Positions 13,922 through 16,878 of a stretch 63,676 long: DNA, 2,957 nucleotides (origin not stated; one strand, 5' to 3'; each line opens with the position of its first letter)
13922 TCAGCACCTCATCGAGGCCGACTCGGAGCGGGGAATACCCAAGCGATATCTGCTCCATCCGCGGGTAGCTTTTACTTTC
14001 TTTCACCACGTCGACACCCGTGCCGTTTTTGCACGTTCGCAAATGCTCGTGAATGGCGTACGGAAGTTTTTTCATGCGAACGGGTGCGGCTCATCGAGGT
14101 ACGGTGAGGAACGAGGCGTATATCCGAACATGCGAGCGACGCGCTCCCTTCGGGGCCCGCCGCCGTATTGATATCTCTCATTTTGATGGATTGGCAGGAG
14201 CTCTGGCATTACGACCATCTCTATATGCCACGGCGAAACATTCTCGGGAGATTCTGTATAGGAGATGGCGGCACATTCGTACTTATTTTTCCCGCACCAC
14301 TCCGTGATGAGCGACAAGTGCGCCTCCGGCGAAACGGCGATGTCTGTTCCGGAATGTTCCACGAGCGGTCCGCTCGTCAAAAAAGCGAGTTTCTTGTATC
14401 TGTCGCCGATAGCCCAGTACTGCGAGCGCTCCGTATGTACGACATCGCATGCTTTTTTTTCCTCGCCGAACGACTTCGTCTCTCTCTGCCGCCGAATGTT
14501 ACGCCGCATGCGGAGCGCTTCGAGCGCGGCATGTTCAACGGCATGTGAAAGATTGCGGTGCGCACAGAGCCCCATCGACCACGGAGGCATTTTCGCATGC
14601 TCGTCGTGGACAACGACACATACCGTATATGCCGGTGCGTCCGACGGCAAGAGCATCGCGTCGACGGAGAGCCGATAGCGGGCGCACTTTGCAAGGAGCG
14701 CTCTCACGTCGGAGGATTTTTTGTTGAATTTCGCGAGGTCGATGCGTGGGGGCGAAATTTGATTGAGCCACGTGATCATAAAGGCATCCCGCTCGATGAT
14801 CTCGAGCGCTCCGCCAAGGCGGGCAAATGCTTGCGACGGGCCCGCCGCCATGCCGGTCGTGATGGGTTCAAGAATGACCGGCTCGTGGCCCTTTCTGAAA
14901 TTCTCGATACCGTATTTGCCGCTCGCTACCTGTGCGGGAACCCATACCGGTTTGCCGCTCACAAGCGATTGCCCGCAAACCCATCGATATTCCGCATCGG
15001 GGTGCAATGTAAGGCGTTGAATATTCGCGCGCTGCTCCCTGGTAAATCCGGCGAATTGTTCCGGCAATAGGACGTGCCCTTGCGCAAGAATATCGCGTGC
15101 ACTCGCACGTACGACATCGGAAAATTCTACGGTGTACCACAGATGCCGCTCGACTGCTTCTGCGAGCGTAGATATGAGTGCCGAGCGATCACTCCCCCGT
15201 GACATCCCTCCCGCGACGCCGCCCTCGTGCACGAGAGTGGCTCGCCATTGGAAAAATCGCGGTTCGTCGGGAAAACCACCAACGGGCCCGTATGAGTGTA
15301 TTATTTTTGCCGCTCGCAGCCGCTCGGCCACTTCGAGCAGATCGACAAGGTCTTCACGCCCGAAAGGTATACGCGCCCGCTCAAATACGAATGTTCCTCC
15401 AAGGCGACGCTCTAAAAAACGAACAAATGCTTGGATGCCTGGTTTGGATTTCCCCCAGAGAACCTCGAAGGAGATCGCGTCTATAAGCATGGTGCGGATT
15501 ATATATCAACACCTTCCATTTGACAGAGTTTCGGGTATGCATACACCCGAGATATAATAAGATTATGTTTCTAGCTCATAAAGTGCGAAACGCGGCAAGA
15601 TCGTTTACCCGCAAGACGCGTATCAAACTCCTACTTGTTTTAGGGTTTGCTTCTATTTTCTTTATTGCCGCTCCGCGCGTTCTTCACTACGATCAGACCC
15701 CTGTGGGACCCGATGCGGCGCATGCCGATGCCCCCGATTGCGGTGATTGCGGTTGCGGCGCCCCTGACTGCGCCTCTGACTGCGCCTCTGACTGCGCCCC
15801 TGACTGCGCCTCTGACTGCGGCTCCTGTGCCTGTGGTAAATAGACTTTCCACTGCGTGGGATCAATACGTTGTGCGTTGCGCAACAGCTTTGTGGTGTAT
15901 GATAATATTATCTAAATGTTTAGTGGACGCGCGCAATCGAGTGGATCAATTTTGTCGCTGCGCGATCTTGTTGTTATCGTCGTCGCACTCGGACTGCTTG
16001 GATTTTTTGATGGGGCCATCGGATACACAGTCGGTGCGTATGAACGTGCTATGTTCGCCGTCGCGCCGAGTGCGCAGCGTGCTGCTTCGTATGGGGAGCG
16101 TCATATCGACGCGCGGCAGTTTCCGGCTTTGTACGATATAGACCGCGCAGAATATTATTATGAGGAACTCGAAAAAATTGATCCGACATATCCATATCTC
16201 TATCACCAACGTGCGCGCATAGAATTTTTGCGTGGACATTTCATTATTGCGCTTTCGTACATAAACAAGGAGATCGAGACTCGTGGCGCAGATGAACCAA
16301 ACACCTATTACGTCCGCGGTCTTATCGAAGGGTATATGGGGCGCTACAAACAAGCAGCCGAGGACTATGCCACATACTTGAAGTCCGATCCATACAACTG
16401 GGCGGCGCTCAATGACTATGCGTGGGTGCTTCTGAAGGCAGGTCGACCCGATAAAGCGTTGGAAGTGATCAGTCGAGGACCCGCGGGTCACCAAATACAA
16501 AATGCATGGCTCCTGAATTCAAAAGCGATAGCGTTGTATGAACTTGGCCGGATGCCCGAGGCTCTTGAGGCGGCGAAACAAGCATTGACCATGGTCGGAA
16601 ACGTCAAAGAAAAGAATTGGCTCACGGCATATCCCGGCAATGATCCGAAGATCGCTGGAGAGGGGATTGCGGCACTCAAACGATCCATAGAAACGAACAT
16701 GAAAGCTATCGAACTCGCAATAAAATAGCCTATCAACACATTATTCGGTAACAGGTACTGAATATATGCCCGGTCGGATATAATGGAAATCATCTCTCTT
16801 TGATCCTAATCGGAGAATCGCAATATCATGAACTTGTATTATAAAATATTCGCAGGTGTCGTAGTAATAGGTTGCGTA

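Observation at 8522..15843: Non-canonical TOMM-type RiPP cluster: YcaO + SagB dehydrogenase + two PaaK-like ligases facing a Cys-rich repeat precursor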

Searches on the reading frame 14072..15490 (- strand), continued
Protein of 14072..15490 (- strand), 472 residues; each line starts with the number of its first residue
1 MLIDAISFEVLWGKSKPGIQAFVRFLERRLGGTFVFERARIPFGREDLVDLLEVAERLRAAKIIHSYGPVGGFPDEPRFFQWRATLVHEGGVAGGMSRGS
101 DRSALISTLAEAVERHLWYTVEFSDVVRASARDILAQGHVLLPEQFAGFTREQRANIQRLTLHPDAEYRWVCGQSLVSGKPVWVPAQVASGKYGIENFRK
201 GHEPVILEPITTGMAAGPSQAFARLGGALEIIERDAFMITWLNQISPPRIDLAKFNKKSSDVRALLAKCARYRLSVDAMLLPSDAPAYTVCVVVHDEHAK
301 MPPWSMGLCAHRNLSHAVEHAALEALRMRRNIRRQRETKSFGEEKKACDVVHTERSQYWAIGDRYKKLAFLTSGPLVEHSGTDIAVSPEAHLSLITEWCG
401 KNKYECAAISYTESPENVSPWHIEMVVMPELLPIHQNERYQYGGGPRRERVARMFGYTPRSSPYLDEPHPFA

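Call 34: predict_structure(alignment_id=A1)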
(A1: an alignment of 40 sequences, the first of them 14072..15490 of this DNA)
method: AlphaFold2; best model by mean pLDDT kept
length: 472 residues; sequences in the alignment: 40
mean_pLDDT: 92.5   pTM: 0.91
mean pLDDT of the five models: 92.5, 92.5, 92.3, 91.6, 91.6
residues with pLDDT >= 90: 362; 70-90: 104; 50-70: 6; < 50: 0
segments of 3 or more residues with pLDDT < 50: none
pLDDT, mean of each block of 10 residues (from residue 1): 78 73 90 84 86 95 95 87 88 90 96 95 94 95 96 94 94 98 97 94 94 96 98 99 98 84 91 95 98 85 93 95 93 84 86 91 93 93 91 99 98 95 98 93 96 98 95 89
secondary structure, 60 per line:
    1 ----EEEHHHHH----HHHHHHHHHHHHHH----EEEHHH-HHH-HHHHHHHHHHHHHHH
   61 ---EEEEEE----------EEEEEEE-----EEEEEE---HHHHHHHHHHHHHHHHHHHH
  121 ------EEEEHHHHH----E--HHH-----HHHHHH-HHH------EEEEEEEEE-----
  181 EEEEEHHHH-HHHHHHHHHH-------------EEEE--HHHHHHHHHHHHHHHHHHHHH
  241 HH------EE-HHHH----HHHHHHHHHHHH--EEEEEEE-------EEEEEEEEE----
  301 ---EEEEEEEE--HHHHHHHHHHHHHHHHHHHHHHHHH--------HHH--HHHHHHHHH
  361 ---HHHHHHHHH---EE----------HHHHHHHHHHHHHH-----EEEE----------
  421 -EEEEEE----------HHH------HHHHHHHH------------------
elements in order: E5-7 H8-12 H17-30 E35-37 H46-60 E64-69 E80-86 E92-97 H101-120 E127-130 H131-135 H151-156 E167-175 E181-185 H186-189 H191-200 E214-217 H220-242 H252-255 H260-271 E274-280 E288-296 E304-311 H314-338 H352-360 H364-372 H388-401 E407-410 E422-427 H447-454
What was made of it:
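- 14072..15490 (-): YcaO cyclodehydratase (472 aa), stand-alone type, with no fused E1-like domain. AF2 model pLDDT 92.5 (call 34).
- The YcaO AF2 model has pLDDT 92.5 (call 34).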

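Call 38: fold_search(model_id=the predicted structure, library=pdb)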
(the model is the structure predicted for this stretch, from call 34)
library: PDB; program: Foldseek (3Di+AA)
matches with E <= 10: 418; with E <= 0.001: 41
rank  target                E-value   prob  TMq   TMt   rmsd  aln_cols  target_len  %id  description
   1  4v1v_A                6.9e-22  1.00  0.70  0.46   4.3       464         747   17  Heterocyclase in complex with substrate and Cofactor (released 2015-01-14)
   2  4v1v_B                4.9e-20  1.00  0.68  0.44   4.4       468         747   17  Heterocyclase in complex with substrate and Cofactor (released 2015-01-14)
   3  4v1u_B                7.8e-20  1.00  0.68  0.45   5.0       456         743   17  Heterocyclase in complex with substrate and Cofactor (released 2015-01-14)
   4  4v1u_A                1.5e-19  1.00  0.71  0.46   4.0       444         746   18  Heterocyclase in complex with substrate and Cofactor (released 2015-01-14)
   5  4v1t_A                2.1e-19  1.00  0.69  0.45   4.6       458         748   17  Heterocyclase in complex with substrate and Cofactor (released 2015-01-14)
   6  7u58_A                2.7e-19  1.00  0.65  0.48   4.6       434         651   16  YcaO-mediated ATP-dependent peptidase activity in ribosomal peptide biosynthesis (released 2022-11-02)
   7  4v1t_B                5.1e-19  1.00  0.69  0.45   4.7       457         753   18  Heterocyclase in complex with substrate and Cofactor (released 2015-01-14)
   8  7u58_B                1.5e-17  1.00  0.66  0.50   4.8       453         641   15  YcaO-mediated ATP-dependent peptidase activity in ribosomal peptide biosynthesis (released 2022-11-02)
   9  6ci7_F                4.8e-17  1.00  0.56  0.71   4.3       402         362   18  The structure of YcaO from Methanopyrus kandleri bound with AMPPCP and Mg2+ (released 2018-03-21)
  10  6cib_A                1.0e-16  1.00  0.57  0.72   4.6       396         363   18  The structure of YcaO from Methanopyrus kandleri bound with AMPPCP and Mg2+ (released 2018-03-21)
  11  4bs9                  1.2e-16  1.00  0.59  0.42  16.4       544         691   15  Structure of the heterocyclase TruD (released 2013-11-06)
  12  6ci7_D                1.5e-16  1.00  0.57  0.73   4.5       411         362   18  The structure of YcaO from Methanopyrus kandleri bound with AMPPCP and Mg2+ (released 2018-03-21)
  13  6cib_E                2.1e-16  1.00  0.56  0.72   4.5       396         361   18  The structure of YcaO from Methanopyrus kandleri bound with AMPPCP and Mg2+ (released 2018-03-21)
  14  6cib_C                2.5e-16  1.00  0.57  0.72   4.4       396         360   18  The structure of YcaO from Methanopyrus kandleri bound with AMPPCP and Mg2+ (released 2018-03-21)
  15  6ci7_C                3.2e-16  1.00  0.56  0.71   4.5       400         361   18  The structure of YcaO from Methanopyrus kandleri bound with AMPPCP and Mg2+ (released 2018-03-21)
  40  6gri_D                9.2e-13  1.00  0.54  0.63   6.0       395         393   12  E. coli Microcin synthetase McbBCD complex (released 2019-01-30)
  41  6gos_D                3.6e-12  1.00  0.53  0.62   6.2       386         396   11  E. coli Microcin synthetase McbBCD complex with pro-MccB17 bound (released 2019-01-30)
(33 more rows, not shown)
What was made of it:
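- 14072..15490 (-): The best fold matches are LynD, MusD, TruD, archaeal YcaO and McbD (call 38).
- On Linear azol(in)e-containing peptide (LAP/TOMM) gene cluster: The fold matches LynD, TruD and McbD (call 38).
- Closest known: Microcin B17 system. Same: McbD is a significant fold match to the window YcaO (6gos/6gri, E about 1e-12, call 38).
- Closest known: Cyanobactin heterocyclases LynD / TruD / PatD. Same: They are the closest solved structures to the YcaO (4v1v, TMq 0.70, E=7e-22, call 38).
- Its best fold matches are azoline-forming heterocyclases: LynD at TMq 0.70 and E=7e-22, MusD, TruD, and also McbD (call 38). One of its top fold matches is MusD, a YcaO with ATP-dependent peptidase activity (7u58, call 38). 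The annotation is a generic transfer from E. coli YcaO, which is a distant fold match (TMq about 0.5, call 38).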

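Call 54: search_solved_structures(query=A1, max_evalue=0.001, show_alignments=2)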
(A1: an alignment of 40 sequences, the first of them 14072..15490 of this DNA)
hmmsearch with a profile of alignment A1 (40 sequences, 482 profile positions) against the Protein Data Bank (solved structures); distinct sequences matched with E-value up to 0.001: 5.
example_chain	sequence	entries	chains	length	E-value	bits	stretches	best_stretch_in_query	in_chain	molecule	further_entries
7u58_A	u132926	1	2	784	4.4e-19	71.5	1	98-338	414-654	MusD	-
6pe3_A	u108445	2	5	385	4.9e-17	64.7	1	178-359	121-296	Uncharacterized protein MJ1094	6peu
4bs9_A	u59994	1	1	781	5.8e-17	64.5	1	107-336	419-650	TRUD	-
4v1t_A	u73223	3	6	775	1.1e-16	63.6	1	97-335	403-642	LYND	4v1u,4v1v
6ci7_A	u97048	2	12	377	5.6e-13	51.3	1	178-344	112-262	YcaO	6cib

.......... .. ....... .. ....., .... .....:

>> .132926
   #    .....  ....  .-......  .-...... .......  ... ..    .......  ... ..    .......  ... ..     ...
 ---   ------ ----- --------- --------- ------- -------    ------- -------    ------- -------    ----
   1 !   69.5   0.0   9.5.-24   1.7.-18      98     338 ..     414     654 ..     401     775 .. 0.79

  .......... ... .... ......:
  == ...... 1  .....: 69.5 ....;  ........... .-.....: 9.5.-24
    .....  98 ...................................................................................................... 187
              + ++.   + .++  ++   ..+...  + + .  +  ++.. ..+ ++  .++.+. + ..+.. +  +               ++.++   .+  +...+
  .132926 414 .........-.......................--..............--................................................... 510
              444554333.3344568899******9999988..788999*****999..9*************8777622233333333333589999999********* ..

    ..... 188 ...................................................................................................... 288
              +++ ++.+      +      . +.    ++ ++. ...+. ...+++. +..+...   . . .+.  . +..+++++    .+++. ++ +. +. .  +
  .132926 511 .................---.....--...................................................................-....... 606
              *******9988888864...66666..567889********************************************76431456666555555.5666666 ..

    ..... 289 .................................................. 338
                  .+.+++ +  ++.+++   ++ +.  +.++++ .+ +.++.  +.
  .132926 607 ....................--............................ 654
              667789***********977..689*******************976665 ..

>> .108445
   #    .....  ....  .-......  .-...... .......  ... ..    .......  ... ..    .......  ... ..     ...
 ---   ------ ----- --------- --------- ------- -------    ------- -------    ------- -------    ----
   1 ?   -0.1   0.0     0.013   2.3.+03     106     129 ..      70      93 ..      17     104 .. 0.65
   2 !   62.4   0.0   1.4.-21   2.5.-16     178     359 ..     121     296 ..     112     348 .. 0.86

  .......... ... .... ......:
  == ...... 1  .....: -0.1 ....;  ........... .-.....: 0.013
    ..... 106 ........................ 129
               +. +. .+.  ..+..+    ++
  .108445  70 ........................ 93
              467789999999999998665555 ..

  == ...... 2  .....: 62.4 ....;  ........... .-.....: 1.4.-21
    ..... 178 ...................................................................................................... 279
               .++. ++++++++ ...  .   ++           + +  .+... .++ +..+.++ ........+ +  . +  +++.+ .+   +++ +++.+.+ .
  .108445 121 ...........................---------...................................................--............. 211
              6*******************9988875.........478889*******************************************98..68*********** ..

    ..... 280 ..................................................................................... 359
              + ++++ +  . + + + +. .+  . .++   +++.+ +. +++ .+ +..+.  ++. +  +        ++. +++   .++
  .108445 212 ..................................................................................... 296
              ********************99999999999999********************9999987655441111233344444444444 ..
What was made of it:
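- Closest known: Cyanobactin heterocyclases LynD / TruD / PatD. Same: The sequence profile aligns from residue 97 onward with their YcaO domains (call 54).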

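Call 88: search_protein_representatives(protein=window:14072-15490:-)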
Query: 472 residues. Proteins with E-value up to 0.001 (for the whole library): 4066; up to 1e-10: 1573; up to 1e-30: 234. The best 150 are listed.
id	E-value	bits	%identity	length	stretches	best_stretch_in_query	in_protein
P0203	6.7e-134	463.5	48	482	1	1-472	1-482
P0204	1.3e-120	419.7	45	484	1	16-472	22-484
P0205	3.3e-113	395.3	44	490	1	1-471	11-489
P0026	1.4e-111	390.0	45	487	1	17-472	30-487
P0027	2.3e-109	382.6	45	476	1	17-472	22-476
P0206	4.4e-109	381.7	42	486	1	13-472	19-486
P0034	1.7e-105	369.9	43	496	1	14-472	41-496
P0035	2.4e-105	369.4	42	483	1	4-472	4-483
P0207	1.9e-104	366.4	43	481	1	1-472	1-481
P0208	5.2e-103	361.6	43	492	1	1-472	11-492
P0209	4.9e-102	358.5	42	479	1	2-472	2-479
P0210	1.7e-100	353.4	44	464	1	18-471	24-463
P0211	2.5e-100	352.8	42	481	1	13-471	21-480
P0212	1.3e-99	350.4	42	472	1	16-472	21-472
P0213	1.8e-99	350.0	41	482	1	16-471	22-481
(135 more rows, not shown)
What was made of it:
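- Family size and taxonomy: 234 representatives at E<=1e-30 (call 88).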

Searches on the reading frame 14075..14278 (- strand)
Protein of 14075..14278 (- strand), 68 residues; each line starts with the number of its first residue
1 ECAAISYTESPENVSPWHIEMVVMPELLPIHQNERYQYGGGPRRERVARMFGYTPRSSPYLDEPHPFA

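Call 72: search_solved_structures(query=window:14075-14278:-, max_evalue=10, show_alignments=5)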
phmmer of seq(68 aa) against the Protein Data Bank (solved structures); distinct sequences matched with E-value up to 10: 2.
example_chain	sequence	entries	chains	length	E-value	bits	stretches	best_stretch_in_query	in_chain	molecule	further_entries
2f3j_A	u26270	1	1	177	0.092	16.5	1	24-66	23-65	RNA and export factor binding protein 2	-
8srr_C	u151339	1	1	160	0.093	16.5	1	24-66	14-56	RNA and export factor binding protein 2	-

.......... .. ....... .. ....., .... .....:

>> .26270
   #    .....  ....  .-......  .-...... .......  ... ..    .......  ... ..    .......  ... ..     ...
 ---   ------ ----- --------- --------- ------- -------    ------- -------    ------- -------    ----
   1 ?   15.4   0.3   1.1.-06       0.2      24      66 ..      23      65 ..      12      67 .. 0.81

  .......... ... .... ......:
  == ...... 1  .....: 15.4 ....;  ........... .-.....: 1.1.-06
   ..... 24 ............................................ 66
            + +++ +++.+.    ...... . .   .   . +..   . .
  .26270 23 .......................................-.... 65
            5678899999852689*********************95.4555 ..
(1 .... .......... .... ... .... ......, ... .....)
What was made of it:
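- Tried and rejected: Only spurious hits came back (call 72).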

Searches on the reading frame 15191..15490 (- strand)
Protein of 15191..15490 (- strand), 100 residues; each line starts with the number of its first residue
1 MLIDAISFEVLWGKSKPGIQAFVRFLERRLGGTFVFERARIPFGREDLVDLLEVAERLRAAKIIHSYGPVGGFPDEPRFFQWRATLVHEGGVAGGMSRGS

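Call 64: predict_structure(alignment_id=A4)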
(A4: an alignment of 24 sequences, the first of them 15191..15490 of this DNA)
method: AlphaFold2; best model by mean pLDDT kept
length: 100 residues; sequences in the alignment: 24
mean_pLDDT: 88.0   pTM: 0.64
mean pLDDT of the five models: 88.0, 87.6, 86.4, 85.7, 85.5
residues with pLDDT >= 90: 48; 70-90: 49; 50-70: 3; < 50: 0
segments of 3 or more residues with pLDDT < 50: none
pLDDT, mean of each block of 10 residues (from residue 1): 83 79 93 89 86 94 95 83 91 87
secondary structure, 60 per line:
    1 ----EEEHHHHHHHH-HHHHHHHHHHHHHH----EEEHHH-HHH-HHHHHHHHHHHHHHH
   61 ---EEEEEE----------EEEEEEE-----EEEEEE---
elements in order: E5-7 H8-15 H17-30 E35-37 H46-60 E64-69 E80-86 E92-97
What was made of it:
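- Tried and rejected: I modelled the first 100 residues alone (pLDDT 88, call 64).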

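Call 68: fold_search(model_id=the predicted structure, library=pdb)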
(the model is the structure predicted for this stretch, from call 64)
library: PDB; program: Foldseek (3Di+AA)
matches with E <= 10: 293; with E <= 0.001: 0
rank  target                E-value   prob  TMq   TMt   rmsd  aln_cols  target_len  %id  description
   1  6x0k_E                4.2e-02  0.35  0.22  0.09   9.5        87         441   15  Structure of dithionite-reduced SidA ornithine hydroxylase with the FAD "in" and complexed with L-ornithine (released 2020-08-05)
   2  6x0h_B                4.5e-02  0.35  0.23  0.08   9.5        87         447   15  Structure of oxidized SidA ornithine hydroxylase with the FAD in the "out" conformation (released 2020-08-05)
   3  6x0k_D                4.5e-02  0.30  0.21  0.08   9.9        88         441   15  Structure of dithionite-reduced SidA ornithine hydroxylase with the FAD "in" and complexed with L-ornithine (released 2020-08-05)
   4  6x0k_B                5.4e-02  0.33  0.22  0.08   9.5        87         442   15  Structure of dithionite-reduced SidA ornithine hydroxylase with the FAD "in" and complexed with L-ornithine (released 2020-08-05)
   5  6x0k_H                5.7e-02  0.33  0.22  0.09   9.5        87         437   15  Structure of dithionite-reduced SidA ornithine hydroxylase with the FAD "in" and complexed with L-ornithine (released 2020-08-05)
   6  6x0k_G                5.7e-02  0.28  0.21  0.08   9.6        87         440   15  Structure of dithionite-reduced SidA ornithine hydroxylase with the FAD "in" and complexed with L-ornithine (released 2020-08-05)
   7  6x0k_F                7.4e-02  0.25  0.24  0.10   9.4       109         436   16  Structure of dithionite-reduced SidA ornithine hydroxylase with the FAD "in" and complexed with L-ornithine (released 2020-08-05)
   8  6x0h_A                7.4e-02  0.25  0.23  0.08   9.5        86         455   17  Structure of oxidized SidA ornithine hydroxylase with the FAD in the "out" conformation (released 2020-08-05)
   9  6x0i_A                8.9e-02  0.25  0.22  0.09   9.5        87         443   15  Structure of oxidized SidA ornithine hydroxylase with the FAD "in" and complexed with NADP (released 2020-08-05)
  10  6x0j_A                8.9e-02  0.25  0.22  0.08   9.5        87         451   15  Structure of reduced SidA ornithine hydroxylase with the FAD "in" and complexed with NADP and L-ornithine (released 2020-08-05)
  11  7jvk_B                1.0e-01  0.25  0.23  0.08   9.4        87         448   15  Structure of the M101A variant of the SidA ornithine hydroxylase with the FAD in the "out" conformation (released 2020-12-02)
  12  7jvl_B                1.0e-01  0.23  0.23  0.09   9.5        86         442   17  Structure of the M101A variant of the SidA ornithine hydroxylase complexed with NADP and the FAD in the "out" conforma (released 2020-12-02)
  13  6x0j_C                1.1e-01  0.21  0.22  0.08   9.7        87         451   15  Structure of reduced SidA ornithine hydroxylase with the FAD "in" and complexed with NADP and L-ornithine (released 2020-08-05)
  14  7jvk_D                1.1e-01  0.21  0.23  0.08   9.5        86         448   17  Structure of the M101A variant of the SidA ornithine hydroxylase with the FAD in the "out" conformation (released 2020-12-02)
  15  6x0j_B                1.3e-01  0.23  0.22  0.08   9.5        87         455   15  Structure of reduced SidA ornithine hydroxylase with the FAD "in" and complexed with NADP and L-ornithine (released 2020-08-05)
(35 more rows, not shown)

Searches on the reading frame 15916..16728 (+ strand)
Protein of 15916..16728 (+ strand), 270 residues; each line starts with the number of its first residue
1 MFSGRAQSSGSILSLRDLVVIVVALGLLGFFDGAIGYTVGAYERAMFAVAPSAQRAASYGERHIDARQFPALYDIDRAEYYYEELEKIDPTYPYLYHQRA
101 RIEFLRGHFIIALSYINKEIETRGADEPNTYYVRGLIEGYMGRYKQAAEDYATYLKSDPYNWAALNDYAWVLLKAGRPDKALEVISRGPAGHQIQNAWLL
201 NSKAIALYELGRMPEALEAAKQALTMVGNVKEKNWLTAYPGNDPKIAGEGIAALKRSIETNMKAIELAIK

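Call 3: search_protein_families(library=pfam, proteins=[window:15916-16728:+], max_evalue=0.01)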
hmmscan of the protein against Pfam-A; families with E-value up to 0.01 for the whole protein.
window:15916-16728:+ (270 aa): 13 families
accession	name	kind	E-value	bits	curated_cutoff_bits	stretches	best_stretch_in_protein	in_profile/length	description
PF07719.23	TPR_2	-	2e-13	49.8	27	0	129-161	2-34/34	Tetratricopeptide repeat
PF14559.12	TPR_19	-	7.3e-12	45.9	25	1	142-192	5-55/68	Tetratricopeptide repeat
PF13432.12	TPR_16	-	1.3e-10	42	32.7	1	133-187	2-56/65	Tetratricopeptide repeat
PF13431.12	TPR_17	-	3.5e-10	39.8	24.4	1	152-183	3-34/34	Tetratricopeptide repeat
PF00515.34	TPR_1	-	3.5e-09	36.5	27.8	2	197-225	1-29/34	Tetratricopeptide repeat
PF13424.12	TPR_12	-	4.2e-09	36.9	30.1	1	179-226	27-74/77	Tetratricopeptide repeat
PF13428.12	TPR_14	-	4.6e-09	36.5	23.5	0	163-187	2-26/44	Tetratricopeptide repeat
PF13371.12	TPR_9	-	3.1e-08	33.9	35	1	126-160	27-61/73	Tetratricopeptide repeat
PF12895.13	ANAPC3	-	6.5e-05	23.6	27.2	1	151-221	12-80/82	Anaphase-promoting complex, cyclosome, subunit 3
PF13429.12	TPR_15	-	0.00015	21.8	26.2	1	124-238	142-253/280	Tetratricopeptide repeat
PF07721.20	TPR_4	-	0.00031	21.5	27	0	163-184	2-23/26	Tetratricopeptide repeat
PF25064.1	ARM_TT21_5th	-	0.00073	20.3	27.8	0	144-189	17-62/117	TT21 fifth ARM repeats domain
PF13181.12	TPR_8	-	0.0011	19.4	25.7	0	130-160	3-33/34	Tetratricopeptide repeat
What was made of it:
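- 15916..16728 (+): 270-aa membrane-anchored TPR protein, directly after the precursor gene. TPR Pfam hits (call 3).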

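Call 4: search_protein_families(library=ncbifam, proteins=[window:15916-16728:+], max_evalue=0.01)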
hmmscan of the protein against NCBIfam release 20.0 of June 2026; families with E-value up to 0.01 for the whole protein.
window:15916-16728:+ (270 aa): 8 families
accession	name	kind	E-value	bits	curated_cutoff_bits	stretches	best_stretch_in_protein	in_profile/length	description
TIGR02917.1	PEP_TPR_lipo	equivalog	1.4e-07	29.9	312.2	1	75-219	243-385/899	XrtA/PEP-CTERM system TPR-repeat protein PrsT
NF052415.1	T3SS_chap_SctY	equivalog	6e-07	29.9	70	1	159-226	37-106/106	type III secretion apparatus assembly chaperone SctY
TIGR02521.1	type_IV_pilW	equivalog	1.7e-06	27.8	154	1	126-225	63-163/234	type IV pilus biogenesis/stability protein PilW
NF033920.0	C39_PA2778_fam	equivalog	6.8e-05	22.4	150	0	143-225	171-252/255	PA2778 family cysteine peptidase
NF040959.1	MamA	equivalog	9.7e-05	21.9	200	1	94-226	38-168/204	magnetosome protein MamA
TIGR04510.1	mod_pep_cyc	subfamily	0.00014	20.5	400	1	74-236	413-568/814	putative peptide modification system cyclase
TIGR03939.1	PGA_TPR_OMP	equivalog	0.00088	17.6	366.65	1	76-232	103-264/800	poly-beta-1,6 N-acetyl-D-glucosamine export porin PgaA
TIGR00990.1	3a0801s09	subfamily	0.0024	16.6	757.25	1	88-161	360-432/615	mitochondrial import receptor subunit TOM70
